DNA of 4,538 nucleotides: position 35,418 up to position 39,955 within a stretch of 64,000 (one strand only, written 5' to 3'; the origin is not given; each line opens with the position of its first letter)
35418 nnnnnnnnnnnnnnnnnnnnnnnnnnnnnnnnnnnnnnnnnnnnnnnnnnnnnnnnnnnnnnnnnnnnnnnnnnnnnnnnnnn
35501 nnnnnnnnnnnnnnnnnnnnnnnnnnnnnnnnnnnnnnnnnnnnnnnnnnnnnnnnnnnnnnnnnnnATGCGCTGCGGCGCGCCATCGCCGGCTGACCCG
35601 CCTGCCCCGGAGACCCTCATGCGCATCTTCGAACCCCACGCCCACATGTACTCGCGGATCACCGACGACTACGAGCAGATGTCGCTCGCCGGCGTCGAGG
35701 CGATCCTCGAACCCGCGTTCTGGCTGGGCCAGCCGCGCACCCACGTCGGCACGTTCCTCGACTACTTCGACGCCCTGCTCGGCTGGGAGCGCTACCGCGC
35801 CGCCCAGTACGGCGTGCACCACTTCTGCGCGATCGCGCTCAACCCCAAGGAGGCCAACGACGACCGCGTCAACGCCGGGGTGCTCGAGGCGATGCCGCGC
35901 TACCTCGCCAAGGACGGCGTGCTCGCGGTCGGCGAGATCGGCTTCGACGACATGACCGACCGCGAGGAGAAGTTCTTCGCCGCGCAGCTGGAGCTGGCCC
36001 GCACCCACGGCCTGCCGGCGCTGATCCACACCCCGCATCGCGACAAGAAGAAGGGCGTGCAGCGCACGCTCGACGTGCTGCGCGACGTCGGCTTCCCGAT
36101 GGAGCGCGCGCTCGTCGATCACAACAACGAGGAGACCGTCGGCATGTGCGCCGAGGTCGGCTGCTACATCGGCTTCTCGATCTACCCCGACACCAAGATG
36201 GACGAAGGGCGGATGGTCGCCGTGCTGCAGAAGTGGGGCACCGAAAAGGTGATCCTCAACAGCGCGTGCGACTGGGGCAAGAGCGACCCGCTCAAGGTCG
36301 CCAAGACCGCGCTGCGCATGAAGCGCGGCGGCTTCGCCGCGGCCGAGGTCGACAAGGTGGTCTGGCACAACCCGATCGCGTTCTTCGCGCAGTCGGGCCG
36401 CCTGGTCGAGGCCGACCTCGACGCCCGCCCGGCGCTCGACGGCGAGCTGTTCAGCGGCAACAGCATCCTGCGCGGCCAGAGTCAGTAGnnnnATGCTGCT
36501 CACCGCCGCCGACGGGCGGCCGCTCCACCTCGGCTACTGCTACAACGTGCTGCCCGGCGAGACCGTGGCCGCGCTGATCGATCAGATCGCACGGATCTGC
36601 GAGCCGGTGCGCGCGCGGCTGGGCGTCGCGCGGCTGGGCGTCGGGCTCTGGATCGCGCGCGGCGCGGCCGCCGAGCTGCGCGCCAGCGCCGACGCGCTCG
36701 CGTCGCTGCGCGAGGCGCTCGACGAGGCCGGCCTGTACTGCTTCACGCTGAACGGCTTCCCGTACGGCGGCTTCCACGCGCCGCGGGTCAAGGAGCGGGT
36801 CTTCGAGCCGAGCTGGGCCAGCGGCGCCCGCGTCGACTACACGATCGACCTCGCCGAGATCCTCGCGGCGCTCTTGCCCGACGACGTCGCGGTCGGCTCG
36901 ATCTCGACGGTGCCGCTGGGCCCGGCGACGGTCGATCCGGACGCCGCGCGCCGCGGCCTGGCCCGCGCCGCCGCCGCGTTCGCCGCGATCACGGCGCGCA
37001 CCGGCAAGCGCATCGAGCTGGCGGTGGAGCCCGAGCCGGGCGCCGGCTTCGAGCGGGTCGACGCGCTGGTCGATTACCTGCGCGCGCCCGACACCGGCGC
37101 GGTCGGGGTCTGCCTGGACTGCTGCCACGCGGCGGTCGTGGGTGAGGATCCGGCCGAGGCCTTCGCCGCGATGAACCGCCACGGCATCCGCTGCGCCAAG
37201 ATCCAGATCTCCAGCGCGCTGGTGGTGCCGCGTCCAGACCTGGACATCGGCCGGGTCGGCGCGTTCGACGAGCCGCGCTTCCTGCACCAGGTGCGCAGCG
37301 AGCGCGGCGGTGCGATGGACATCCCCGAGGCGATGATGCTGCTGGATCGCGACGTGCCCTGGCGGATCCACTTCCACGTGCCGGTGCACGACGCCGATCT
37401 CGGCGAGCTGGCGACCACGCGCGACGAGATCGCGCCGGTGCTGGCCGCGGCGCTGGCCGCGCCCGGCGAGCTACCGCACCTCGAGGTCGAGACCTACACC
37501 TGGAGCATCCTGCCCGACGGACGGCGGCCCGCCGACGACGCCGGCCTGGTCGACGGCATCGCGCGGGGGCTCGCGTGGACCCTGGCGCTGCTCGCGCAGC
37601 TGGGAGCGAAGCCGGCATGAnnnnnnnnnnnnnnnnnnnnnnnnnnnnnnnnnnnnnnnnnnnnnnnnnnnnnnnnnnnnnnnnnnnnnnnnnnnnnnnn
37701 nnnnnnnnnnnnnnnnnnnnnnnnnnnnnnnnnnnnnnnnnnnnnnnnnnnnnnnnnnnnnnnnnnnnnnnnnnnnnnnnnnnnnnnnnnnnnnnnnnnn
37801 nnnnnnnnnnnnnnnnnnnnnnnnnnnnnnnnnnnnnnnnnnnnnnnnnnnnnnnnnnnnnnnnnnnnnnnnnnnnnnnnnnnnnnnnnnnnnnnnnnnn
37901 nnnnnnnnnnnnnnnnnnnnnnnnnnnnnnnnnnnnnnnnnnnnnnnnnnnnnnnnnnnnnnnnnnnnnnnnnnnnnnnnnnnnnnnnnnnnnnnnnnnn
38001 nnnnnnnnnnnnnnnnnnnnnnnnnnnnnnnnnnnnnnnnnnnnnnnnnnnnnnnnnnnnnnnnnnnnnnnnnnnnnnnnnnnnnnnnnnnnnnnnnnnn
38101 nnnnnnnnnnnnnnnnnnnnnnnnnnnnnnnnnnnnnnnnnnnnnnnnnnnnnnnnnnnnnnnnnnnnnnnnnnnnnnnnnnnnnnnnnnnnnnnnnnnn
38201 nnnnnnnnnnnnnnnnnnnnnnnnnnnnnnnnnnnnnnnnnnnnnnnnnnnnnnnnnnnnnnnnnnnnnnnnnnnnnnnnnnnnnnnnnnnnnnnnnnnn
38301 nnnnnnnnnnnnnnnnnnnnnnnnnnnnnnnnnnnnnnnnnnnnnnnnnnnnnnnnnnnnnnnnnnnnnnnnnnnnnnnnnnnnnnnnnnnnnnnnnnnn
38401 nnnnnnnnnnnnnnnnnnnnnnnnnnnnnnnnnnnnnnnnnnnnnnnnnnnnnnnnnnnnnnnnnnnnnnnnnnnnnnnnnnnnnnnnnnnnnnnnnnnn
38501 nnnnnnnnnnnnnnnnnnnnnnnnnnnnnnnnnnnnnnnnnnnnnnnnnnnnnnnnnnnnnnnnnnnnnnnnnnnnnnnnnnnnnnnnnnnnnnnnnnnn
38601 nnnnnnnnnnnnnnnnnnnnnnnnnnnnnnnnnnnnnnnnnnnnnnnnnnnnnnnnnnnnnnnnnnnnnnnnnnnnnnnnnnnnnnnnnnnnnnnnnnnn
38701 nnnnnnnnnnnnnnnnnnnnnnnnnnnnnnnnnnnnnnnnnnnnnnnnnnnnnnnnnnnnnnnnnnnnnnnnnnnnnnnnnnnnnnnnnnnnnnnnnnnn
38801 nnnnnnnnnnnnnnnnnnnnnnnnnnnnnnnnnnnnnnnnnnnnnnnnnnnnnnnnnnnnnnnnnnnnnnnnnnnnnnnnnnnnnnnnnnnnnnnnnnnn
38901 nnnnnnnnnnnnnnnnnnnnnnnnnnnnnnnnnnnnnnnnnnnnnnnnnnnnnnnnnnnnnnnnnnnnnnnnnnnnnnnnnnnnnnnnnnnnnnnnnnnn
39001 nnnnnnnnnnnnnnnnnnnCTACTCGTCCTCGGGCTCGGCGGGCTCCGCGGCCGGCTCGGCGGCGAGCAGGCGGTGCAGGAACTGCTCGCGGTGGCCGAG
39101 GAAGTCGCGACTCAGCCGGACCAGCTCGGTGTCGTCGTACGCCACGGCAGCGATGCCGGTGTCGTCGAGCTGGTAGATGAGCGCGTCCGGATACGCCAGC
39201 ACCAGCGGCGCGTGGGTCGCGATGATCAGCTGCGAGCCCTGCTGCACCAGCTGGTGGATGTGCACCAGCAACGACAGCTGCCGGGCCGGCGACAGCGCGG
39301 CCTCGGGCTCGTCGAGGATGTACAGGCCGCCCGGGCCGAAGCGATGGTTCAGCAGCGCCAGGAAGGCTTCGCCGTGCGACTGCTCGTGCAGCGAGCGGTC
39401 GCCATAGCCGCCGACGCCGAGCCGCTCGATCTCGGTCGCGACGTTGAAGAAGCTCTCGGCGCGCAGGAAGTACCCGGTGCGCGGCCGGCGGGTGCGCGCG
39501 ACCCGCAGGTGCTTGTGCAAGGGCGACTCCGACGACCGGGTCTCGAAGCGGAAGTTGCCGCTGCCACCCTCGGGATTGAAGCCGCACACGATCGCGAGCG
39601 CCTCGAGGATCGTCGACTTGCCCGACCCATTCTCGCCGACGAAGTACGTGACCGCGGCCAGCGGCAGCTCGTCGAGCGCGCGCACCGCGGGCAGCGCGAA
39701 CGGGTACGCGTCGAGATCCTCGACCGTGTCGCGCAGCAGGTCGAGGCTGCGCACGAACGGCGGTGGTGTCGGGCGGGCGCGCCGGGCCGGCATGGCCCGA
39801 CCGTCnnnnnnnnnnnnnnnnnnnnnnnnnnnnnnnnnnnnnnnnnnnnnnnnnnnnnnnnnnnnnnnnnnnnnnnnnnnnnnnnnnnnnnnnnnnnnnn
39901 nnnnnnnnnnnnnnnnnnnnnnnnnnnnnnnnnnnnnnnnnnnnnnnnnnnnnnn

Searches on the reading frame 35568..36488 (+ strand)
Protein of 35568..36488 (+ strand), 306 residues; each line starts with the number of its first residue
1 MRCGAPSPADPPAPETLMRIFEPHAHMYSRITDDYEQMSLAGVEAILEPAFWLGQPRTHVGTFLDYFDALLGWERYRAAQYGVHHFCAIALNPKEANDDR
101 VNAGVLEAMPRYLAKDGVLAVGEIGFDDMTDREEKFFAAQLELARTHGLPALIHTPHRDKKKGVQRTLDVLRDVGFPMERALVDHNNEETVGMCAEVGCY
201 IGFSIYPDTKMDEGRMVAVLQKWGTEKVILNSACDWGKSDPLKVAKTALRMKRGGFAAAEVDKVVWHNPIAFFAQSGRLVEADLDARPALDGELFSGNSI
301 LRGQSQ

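Call 41: search_protein_families(library=pfam, proteins=[window:35568-36488:+], max_evalue=0.01)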
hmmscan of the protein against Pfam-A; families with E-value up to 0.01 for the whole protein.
window:35568-36488:+ (306 aa): 2 families
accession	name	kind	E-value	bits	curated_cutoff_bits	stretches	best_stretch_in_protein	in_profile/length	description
PF01026.27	TatD_DNase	-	5.2e-14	52.7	27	1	78-232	48-202/253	TatD related DNase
PF02126.24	PTE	-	1.3e-05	25.3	22.4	1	117-273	125-297/298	Phosphotriesterase family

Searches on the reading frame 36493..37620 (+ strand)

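Call 41: search_protein_families(library=pfam, proteins=[window:36493-37620:+], max_evalue=0.01)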
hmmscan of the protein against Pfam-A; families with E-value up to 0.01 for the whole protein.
window:36493-37620:+ (375 aa): 1 family
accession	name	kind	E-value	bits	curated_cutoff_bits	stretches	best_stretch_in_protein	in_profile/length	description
PF01261.30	AP_endonuc_2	-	2.5e-12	47.5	31.1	1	62-268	23-217/249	Xylose isomerase-like TIM barrel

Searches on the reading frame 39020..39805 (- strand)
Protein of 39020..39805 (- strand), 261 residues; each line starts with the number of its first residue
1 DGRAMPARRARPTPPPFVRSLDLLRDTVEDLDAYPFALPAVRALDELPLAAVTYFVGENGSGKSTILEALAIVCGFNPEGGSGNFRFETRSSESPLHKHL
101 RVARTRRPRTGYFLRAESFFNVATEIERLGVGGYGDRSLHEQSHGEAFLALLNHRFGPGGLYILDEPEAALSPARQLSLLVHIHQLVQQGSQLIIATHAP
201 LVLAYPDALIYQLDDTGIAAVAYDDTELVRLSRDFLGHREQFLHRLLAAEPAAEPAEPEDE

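Call 41: search_protein_families(library=pfam, proteins=[window:39020-39805:-], max_evalue=0.01)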
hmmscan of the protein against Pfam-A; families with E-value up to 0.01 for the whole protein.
window:39020-39805:- (261 aa): 7 families
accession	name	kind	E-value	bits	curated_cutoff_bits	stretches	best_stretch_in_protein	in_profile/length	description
PF13304.12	AAA_21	-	2.1e-14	54.8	27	2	53-97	2-46/304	AAA domain, putative AbiEii toxin, Type IV TA system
PF13175.12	AAA_15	-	5.1e-12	46.5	32.1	2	47-73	19-46/374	AAA ATPase domain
PF02463.25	SMC_N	-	5.2e-09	36.3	40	1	51-76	25-50/220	RecF/RecN/SMC N terminal domain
PF13476.12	AAA_23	-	4.1e-07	31.3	27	1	52-86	21-55/201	AAA domain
PF00005.33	ABC_tran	-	3.9e-05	24.7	25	1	51-167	12-135/137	ABC transporter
PF13555.12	AAA_29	-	9.8e-05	22.5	27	1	52-73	24-45/61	P-loop containing region of AAA domain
PF13401.12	AAA_22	-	0.0024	18.6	27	0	52-192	7-117/130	AAA domain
